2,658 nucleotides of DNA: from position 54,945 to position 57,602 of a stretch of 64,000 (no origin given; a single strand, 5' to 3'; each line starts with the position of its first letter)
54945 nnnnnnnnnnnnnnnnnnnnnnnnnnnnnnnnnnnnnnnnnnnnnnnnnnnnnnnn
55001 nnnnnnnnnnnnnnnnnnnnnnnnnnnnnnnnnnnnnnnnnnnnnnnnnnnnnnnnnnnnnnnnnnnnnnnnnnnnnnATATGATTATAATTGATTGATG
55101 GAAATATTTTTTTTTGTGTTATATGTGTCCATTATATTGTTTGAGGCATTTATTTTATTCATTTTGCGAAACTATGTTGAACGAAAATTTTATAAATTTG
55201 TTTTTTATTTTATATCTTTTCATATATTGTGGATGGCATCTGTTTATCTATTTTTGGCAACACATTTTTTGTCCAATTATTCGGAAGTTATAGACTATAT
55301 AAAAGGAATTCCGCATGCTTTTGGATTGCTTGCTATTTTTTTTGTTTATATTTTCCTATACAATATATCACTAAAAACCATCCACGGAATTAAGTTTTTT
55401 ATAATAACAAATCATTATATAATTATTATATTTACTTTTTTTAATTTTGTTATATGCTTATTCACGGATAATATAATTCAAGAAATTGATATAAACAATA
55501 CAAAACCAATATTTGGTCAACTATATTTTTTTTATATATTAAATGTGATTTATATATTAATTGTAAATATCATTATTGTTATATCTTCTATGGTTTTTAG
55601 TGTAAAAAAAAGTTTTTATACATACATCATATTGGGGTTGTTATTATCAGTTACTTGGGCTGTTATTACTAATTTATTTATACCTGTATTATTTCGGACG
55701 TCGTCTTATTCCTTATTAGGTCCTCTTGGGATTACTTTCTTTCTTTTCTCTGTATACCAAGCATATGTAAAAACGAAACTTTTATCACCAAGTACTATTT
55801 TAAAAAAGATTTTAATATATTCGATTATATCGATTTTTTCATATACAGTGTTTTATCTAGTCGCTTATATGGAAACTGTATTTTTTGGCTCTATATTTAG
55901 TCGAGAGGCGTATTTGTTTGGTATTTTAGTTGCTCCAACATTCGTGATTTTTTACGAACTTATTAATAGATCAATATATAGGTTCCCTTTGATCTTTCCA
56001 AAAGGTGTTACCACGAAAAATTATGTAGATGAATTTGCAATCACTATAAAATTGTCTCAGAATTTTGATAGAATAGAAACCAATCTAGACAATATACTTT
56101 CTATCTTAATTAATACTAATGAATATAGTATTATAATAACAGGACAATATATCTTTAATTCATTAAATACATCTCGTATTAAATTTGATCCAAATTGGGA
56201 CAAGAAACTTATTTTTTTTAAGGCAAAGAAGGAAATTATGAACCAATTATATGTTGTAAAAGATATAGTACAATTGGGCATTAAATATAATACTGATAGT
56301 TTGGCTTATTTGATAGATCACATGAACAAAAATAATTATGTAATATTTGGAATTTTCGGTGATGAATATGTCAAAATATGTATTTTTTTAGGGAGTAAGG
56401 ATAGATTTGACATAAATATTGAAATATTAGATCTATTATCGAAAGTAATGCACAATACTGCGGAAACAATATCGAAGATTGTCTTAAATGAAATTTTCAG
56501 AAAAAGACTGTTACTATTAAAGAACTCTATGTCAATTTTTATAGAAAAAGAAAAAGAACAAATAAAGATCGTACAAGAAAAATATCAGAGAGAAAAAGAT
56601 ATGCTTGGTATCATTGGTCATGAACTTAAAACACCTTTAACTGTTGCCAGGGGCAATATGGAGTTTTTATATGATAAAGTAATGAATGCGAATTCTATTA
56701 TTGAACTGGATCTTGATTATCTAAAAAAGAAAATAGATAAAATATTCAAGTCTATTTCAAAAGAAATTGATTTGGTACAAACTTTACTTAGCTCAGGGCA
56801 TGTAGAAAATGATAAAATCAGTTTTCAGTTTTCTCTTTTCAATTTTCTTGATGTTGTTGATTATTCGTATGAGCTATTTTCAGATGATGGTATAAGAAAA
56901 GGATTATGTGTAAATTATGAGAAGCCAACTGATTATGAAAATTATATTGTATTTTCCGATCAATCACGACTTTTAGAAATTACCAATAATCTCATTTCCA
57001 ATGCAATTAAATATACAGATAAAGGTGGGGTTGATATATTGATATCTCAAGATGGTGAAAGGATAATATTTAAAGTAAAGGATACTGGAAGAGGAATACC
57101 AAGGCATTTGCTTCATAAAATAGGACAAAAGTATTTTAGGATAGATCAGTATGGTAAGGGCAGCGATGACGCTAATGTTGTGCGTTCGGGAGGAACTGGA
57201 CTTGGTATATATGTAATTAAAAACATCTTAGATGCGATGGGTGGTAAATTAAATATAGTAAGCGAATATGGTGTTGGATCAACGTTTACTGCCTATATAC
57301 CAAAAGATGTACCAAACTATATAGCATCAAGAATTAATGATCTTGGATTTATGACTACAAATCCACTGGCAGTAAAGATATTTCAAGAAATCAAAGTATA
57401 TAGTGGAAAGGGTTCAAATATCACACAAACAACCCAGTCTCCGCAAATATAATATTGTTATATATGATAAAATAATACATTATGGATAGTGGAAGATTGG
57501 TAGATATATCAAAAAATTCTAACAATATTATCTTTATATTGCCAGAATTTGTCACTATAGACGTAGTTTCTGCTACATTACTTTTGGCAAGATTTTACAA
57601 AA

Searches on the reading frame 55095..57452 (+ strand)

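Call 74: search_protein_families(library=pfam, proteins=[window:55095-57452:+], max_evalue=0.001)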
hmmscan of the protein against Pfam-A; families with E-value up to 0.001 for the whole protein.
window:55095-57452:+ (785 aa): 2 families
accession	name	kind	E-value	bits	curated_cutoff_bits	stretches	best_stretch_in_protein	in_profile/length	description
PF02518.31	HATPase_c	-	4e-24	85.6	26.4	1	622-737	2-109/111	Histidine kinase-, DNA gyrase B-, and HSP90-like ATPase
PF00512.31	HisKA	-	4.9e-05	23.7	26.9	1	501-556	3-45/66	His Kinase A (phospho-acceptor) domain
